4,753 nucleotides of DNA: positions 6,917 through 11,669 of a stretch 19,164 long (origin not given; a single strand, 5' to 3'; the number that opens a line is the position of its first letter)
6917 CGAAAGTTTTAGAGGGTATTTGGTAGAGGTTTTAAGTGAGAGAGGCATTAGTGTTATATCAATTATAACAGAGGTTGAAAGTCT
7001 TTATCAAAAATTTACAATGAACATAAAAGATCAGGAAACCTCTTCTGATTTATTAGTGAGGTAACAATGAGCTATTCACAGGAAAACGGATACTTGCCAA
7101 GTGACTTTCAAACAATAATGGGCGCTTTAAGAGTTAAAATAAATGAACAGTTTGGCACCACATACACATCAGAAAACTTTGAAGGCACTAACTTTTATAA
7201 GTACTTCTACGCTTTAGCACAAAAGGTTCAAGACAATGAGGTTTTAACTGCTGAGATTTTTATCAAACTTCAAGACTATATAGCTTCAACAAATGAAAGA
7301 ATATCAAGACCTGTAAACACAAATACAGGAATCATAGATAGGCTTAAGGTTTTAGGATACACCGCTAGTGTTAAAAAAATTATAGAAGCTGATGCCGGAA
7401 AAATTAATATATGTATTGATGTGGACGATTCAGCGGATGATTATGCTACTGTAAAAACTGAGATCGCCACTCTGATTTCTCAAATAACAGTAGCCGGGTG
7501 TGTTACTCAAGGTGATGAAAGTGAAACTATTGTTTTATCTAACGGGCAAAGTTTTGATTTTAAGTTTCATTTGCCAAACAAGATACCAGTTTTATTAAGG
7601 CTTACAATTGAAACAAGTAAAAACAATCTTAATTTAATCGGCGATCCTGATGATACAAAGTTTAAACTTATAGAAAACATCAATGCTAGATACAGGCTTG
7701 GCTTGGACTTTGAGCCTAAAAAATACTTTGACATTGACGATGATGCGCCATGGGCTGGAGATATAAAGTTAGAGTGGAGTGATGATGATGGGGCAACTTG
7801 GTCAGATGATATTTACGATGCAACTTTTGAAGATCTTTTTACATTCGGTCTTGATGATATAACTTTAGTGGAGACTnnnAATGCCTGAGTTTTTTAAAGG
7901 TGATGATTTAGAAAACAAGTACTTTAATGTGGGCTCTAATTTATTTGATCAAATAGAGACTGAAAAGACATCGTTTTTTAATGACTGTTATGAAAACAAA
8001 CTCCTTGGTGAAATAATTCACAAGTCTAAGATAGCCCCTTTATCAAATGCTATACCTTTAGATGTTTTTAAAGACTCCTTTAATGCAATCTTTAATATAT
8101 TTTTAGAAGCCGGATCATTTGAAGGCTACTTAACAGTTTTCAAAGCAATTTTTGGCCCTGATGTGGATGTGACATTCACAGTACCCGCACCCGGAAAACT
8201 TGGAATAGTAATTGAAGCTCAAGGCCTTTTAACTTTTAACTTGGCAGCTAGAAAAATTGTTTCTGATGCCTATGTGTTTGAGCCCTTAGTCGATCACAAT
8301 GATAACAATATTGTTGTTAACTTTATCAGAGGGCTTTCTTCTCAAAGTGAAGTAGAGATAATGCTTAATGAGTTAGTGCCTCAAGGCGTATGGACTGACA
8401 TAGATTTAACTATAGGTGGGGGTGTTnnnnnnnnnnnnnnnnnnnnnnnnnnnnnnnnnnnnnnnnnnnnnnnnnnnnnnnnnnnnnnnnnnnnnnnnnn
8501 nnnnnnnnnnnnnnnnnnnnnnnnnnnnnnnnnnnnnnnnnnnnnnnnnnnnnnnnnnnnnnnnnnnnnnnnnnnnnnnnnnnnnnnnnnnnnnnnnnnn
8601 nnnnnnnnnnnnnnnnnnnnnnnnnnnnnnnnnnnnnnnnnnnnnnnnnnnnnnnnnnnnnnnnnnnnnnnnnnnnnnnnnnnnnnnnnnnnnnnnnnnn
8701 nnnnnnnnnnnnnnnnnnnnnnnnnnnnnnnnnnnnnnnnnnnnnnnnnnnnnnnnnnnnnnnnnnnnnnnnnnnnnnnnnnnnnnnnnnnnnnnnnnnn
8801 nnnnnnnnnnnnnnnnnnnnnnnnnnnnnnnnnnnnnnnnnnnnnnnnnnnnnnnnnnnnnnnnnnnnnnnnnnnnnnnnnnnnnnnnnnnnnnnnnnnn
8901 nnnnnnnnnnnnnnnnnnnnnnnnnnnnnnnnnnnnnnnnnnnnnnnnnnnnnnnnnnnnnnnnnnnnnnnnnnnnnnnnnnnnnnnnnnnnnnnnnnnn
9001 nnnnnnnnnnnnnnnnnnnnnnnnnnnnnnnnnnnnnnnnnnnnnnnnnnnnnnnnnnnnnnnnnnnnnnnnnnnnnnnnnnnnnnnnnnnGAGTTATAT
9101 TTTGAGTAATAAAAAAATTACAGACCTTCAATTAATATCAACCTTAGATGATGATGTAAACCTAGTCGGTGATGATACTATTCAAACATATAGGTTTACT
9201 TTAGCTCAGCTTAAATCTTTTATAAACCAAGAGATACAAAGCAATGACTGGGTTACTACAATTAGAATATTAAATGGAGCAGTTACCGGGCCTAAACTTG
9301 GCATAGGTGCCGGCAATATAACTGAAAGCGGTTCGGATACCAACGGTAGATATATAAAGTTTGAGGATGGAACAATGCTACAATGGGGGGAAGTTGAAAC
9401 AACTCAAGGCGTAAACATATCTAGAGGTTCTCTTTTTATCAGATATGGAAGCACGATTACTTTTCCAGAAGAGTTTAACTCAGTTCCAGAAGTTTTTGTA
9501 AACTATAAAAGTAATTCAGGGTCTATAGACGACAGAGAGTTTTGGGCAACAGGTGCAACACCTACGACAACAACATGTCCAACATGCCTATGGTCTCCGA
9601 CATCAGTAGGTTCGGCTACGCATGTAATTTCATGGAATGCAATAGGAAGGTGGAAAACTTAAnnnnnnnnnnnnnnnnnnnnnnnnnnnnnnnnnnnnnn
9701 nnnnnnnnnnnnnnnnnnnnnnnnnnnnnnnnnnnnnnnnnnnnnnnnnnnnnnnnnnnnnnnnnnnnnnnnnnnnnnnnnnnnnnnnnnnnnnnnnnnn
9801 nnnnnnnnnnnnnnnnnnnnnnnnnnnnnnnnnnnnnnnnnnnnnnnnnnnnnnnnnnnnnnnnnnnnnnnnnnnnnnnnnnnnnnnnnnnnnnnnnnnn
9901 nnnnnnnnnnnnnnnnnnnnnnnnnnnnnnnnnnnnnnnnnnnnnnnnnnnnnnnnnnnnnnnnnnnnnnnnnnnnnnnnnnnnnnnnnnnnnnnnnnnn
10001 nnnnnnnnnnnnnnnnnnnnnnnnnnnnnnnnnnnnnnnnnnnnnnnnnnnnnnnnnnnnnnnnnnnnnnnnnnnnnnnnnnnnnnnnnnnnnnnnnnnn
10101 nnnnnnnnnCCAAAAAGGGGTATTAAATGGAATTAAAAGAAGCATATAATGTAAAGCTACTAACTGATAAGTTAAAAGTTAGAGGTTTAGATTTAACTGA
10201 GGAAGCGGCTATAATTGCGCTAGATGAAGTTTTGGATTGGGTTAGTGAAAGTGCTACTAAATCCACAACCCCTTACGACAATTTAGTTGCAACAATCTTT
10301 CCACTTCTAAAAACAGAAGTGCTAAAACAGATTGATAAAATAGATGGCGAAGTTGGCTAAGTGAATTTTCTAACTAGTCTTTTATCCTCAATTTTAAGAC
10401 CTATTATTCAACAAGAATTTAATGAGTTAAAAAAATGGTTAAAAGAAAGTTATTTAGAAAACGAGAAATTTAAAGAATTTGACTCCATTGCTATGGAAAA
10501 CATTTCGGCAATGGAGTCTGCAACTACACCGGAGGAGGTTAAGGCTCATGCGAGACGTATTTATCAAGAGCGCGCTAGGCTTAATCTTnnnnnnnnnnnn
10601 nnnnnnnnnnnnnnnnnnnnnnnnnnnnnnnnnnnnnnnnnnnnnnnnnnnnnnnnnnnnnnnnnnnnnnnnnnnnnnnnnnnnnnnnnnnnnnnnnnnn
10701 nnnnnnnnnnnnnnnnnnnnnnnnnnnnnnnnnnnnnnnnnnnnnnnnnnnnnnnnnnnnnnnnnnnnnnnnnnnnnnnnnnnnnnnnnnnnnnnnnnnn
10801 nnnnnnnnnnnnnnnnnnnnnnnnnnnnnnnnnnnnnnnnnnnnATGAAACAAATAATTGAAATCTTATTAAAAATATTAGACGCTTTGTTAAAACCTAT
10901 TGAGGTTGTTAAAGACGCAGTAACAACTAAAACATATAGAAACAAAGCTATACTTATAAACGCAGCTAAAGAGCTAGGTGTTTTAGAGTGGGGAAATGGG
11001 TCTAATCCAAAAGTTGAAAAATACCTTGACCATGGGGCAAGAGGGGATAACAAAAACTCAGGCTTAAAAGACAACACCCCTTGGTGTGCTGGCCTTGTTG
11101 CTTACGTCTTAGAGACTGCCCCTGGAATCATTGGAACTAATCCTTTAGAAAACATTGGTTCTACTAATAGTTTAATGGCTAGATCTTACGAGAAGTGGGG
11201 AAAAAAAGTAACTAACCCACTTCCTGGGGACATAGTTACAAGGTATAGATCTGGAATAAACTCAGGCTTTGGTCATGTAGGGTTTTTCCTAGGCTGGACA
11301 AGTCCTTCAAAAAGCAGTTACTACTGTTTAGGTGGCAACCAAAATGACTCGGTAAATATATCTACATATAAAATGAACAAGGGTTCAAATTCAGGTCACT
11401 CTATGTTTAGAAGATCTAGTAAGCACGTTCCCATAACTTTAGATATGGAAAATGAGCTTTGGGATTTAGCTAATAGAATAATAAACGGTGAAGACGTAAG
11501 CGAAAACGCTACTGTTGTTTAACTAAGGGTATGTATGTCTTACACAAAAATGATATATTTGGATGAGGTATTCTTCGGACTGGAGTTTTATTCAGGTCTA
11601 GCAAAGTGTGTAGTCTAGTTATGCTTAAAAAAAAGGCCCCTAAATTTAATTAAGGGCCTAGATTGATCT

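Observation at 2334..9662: Contractile-tail-type gene set in a ~19-kb genome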

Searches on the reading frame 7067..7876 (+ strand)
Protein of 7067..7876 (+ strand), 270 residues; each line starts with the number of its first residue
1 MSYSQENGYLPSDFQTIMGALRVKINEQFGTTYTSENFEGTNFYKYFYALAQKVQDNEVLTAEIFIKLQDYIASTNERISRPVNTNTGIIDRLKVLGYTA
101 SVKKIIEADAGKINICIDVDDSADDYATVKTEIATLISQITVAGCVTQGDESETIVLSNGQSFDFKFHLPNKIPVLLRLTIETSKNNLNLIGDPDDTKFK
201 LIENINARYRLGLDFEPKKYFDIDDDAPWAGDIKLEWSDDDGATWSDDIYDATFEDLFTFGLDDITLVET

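Call 4: search_protein_families(library=pfam, proteins=[window:7067-7876:+], max_evalue=1)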
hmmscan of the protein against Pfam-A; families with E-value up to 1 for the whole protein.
window:7067-7876:+ (270 aa): 0 families

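Call 5: search_protein_families(library=phrogs, proteins=[window:7067-7876:+], max_evalue=1)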
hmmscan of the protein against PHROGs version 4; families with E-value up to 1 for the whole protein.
window:7067-7876:+ (270 aa): 2 families
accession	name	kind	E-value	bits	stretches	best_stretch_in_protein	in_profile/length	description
phrog_15228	-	unknown function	0.14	13.1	1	172-207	23-54/57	-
phrog_1752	-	head and packaging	0.48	10.1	1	50-149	280-378/828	head maturation protease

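Call 38: search_solved_structures(query=A4, max_evalue=10, show_alignments=1)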
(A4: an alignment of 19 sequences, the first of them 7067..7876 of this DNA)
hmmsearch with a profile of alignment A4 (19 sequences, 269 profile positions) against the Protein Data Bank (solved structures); distinct sequences matched with E-value up to 10: 4.
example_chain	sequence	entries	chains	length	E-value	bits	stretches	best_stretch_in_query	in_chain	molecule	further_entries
3a2f_A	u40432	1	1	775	0.06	16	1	87-182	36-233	DNA polymerase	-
4ahc_A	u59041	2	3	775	0.06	16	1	87-182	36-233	DNA POLYMERASE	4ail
2jgu_A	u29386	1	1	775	0.071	15.7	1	87-182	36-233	DNA POLYMERASE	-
4m1p_A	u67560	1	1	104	0.66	12.6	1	79-153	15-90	Copper-sensitive operon repressor (CsoR)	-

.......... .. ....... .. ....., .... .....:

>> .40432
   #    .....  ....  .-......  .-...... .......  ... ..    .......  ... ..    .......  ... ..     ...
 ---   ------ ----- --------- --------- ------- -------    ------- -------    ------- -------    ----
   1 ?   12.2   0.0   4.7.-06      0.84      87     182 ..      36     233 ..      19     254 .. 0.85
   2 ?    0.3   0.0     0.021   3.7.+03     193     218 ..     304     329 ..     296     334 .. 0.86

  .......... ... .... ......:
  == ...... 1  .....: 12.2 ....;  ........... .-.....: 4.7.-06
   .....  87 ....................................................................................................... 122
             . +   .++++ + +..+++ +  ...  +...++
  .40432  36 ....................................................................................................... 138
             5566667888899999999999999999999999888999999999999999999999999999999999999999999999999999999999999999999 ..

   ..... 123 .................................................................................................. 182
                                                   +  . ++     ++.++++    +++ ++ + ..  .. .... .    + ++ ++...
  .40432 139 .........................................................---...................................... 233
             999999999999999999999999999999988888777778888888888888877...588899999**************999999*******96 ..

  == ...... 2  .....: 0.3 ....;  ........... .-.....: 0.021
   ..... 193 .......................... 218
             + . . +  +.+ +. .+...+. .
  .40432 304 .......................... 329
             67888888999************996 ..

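Call 49: find_homologous_proteins(query=window:7067-7876:+, max_evalue=0.001)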
Query window:7067-7876:+ (270 aa): 947 proteins with E <= 0.001 among 1512 candidates; the best 120 are listed.
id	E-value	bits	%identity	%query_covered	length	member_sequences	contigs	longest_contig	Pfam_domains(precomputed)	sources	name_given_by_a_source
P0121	3.2e-175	599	100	100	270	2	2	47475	-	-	-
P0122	2.8e-114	399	66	100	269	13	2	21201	-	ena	-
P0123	3.1e-112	392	64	100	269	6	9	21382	-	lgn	-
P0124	3.7e-112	392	64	100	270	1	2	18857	-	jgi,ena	-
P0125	5.3e-112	391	64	100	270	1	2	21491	-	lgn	-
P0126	6.0e-112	391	65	100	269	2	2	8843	-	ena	-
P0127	2.0e-111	390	65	100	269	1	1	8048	-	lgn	-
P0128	1.1e-110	387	64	100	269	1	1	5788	-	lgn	-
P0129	2.4e-110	386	64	100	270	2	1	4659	-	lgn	-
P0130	3.7e-110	385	64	100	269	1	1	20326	-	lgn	-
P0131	1.6e-109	383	64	100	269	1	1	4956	-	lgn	-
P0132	7.7e-109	381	65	100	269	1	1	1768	-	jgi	jgi:hypothetical protein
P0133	8.2e-109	381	64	100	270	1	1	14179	-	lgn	-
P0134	4.4e-108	379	63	100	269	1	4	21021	-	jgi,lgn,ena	-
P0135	6.1e-108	378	63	100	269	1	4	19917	-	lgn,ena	-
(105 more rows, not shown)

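Call 50: find_encoding_contigs(protein=P0121, flank=10000, max_places=6)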
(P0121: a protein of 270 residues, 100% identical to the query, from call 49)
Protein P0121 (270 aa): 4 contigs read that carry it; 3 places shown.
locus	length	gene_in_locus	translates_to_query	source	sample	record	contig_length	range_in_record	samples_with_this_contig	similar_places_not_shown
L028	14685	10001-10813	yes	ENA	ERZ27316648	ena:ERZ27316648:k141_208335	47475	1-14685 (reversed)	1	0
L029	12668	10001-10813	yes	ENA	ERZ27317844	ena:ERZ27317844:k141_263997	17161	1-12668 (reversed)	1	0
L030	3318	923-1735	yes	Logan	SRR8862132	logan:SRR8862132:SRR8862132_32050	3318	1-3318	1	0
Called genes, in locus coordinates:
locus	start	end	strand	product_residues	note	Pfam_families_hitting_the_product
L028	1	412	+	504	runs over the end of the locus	-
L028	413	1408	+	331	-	-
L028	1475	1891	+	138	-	-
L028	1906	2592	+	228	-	-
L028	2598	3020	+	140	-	-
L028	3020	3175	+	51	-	-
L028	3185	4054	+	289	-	-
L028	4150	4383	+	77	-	-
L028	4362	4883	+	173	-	-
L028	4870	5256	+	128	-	-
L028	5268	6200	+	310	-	-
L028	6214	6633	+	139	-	-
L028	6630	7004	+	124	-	-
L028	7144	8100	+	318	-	-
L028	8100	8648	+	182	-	-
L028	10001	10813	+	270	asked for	-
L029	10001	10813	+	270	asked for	-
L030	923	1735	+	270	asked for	-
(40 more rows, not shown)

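Call 63: predict_structure(alignment_id=A6)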
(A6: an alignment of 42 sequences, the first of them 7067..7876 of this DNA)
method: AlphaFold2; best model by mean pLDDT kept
length: 270 residues; sequences in the alignment: 42
mean_pLDDT: 83.4   pTM: 0.56
mean pLDDT of the five models: 83.4, 80.8, 80.5, 75.9, 73.8
residues with pLDDT >= 90: 59; 70-90: 184; 50-70: 21; < 50: 6
segments of 3 or more residues with pLDDT < 50: 79-84
pLDDT, mean of each block of 10 residues (from residue 1): 63 84 88 85 86 84 81 64 57 84 77 87 89 85 76 82 86 93 85 88 90 90 87 92 91 90 88
secondary structure, 60 per line:
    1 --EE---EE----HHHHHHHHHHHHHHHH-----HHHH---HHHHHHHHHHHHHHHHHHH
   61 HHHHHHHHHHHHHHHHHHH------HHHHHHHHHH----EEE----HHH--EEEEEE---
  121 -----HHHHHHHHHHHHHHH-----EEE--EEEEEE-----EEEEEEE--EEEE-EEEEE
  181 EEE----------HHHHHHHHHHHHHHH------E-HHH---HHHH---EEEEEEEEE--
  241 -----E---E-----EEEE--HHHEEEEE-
elements in order: H14-29 H35-38 H42-79 H86-95 E100-102 E112-117 H126-140 E146-148 E151-156 E162-168 E171-174 E176-183 H194-208 H223-226 E230-238 E256-259 E265-269

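Call 65: fold_search(model_id=the predicted structure, library=pdb)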
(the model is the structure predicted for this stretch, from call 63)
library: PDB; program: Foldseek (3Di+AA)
matches with E <= 10: 422; with E <= 0.001: 14
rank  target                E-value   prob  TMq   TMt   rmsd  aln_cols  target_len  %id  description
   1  7yfz_A                4.5e-12  1.00  0.50  0.46  17.0       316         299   15  Cyanophage Pam3 baseplate proteins (released 2023-01-18)
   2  9ndy_L                1.5e-08  1.00  0.40  0.26   6.4       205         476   14  Composite baseplate asymmetric unit of JohannRWettstein (Bas63) (released 2025-11-19)
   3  9cuy_R                3.2e-08  1.00  0.47  0.39  20.2       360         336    9  Bacteriophage PhiTE extended baseplate (released 2025-04-16)
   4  7kh1_A5               3.8e-08  1.00  0.37  0.27   7.7       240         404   17  Baseplate Complex for Myoviridae Phage XM1 (released 2021-10-27)
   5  9cuy_S                3.9e-07  1.00  0.46  0.27   7.2       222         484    9  Bacteriophage PhiTE extended baseplate (released 2025-04-16)
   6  9b45_j                1.1e-06  1.00  0.50  0.34   8.9       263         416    8  Pseudomonas phage Pa193 baseplate complex and tail fiber (released 2024-10-16)
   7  8env_J                3.6e-06  1.00  0.49  0.34   6.6       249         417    9  In situ cryo-EM structure of Pseudomonas phage E217 tail baseplate in C6 map (released 2023-07-26)
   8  9ndy_H                6.8e-05  1.00  0.43  0.28   5.4       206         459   14  Composite baseplate asymmetric unit of JohannRWettstein (Bas63) (released 2025-11-19)
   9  9vzk_Y                1.1e-04  1.00  0.29  0.18   7.8       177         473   13  Cryo-EM structure of bacteriophage P1 baseplate in C3 (released 2025-10-22)
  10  9vzk_T                3.3e-04  1.00  0.31  0.19   7.2       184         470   12  Cryo-EM structure of bacteriophage P1 baseplate in C3 (released 2025-10-22)
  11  7b5h_AD               4.0e-04  1.00  0.40  0.11  16.3       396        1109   11  Cryo-EM structure of the contractile injection system base plate from Anabaena PCC7120 (released 2022-02-23)
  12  9f4a_AT               4.8e-04  1.00  0.35  0.17   4.2       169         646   12  Interface between baseplate cup and extended tail tube/sheath of Klebsiella phage KP1 variant vB_Kpn_Lilla1 (released 2025-05-14)
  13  5iv5_B                6.6e-04  1.00  0.34  0.16   4.4       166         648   11  Cryo-electron microscopy structure of the hexagonal pre-attachment T4 baseplate-tail tube complex (released 2016-05-18)
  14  7aeb_A                8.5e-04  0.99  0.39  0.21  15.4       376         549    8  Cryo-EM structure of an extracellular contractile injection system in marine bacterium Algoriphagus machipongonensis,  (released 2022-02-16)
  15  9ay5_0                1.0e-03  0.99  0.29  0.18   9.4       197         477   12  Tail-Baseplate of P1 bacteriophage (released 2025-09-10)
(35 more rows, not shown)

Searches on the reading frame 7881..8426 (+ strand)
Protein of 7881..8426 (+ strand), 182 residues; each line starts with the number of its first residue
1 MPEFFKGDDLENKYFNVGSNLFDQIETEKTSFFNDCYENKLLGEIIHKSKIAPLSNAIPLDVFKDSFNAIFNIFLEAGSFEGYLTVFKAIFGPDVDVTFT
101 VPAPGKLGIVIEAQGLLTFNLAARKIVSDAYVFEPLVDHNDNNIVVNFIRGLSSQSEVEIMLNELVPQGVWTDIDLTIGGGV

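Call 21: search_protein_families(library=pfam, proteins=[window:7881-8426:+], max_evalue=0.1)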
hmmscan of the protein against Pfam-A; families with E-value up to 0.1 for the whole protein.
window:7881-8426:+ (182 aa): 0 families

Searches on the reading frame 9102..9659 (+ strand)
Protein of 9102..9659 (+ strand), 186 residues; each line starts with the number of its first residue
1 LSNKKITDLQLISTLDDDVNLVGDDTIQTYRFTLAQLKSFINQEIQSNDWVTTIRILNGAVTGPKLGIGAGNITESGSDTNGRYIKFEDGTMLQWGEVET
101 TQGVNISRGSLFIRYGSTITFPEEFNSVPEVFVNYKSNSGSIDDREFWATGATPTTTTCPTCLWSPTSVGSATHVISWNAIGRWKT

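Call 21: search_protein_families(library=pfam, proteins=[window:9102-9659:+], max_evalue=0.1)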
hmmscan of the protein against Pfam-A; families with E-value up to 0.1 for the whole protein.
window:9102-9659:+ (186 aa): 2 families
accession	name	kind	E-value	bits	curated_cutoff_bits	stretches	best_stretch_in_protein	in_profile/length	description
PF21882.2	Gp53-like_C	-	7.8e-08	33.2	24.9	1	86-183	1-84/84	Putative tail fiber protein gp53-like, C-terminal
PF09458.16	H_lectin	-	0.005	17.4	24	1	118-138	3-23/67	H-type lectin domain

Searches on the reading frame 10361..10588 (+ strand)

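Call 82: search_protein_families(library=pfam, proteins=[window:10361-10588:+], max_evalue=0.1)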
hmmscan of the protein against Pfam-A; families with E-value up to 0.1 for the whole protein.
window:10361-10588:+ (76 aa): 1 family
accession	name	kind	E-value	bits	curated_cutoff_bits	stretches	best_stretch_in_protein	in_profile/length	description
PF11709.13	Mit_ribos_Mrp51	-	0.086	12.9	27.1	1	8-74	154-220/362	Mitochondrial ribosomal protein subunit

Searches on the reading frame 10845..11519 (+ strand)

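Call 21: search_protein_families(library=pfam, proteins=[window:10845-11519:+], max_evalue=0.1)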
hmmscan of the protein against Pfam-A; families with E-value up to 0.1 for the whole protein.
window:10845-11519:+ (225 aa): 1 family
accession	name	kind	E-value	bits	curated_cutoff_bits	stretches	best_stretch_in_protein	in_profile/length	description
PF05257.22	CHAP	-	0.00088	20.2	26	1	76-151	4-69/81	CHAP domain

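Call 99: search_protein_families(library=phrogs, proteins=[window:10845-11519:+], max_evalue=0.01)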
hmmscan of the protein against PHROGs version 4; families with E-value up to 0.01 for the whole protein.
window:10845-11519:+ (225 aa): 1 family
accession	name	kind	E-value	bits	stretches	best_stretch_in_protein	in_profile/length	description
phrog_1259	-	tail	1.8e-23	83.3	1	27-180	982-1123/1179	baseplate hub subunit and tail lysozyme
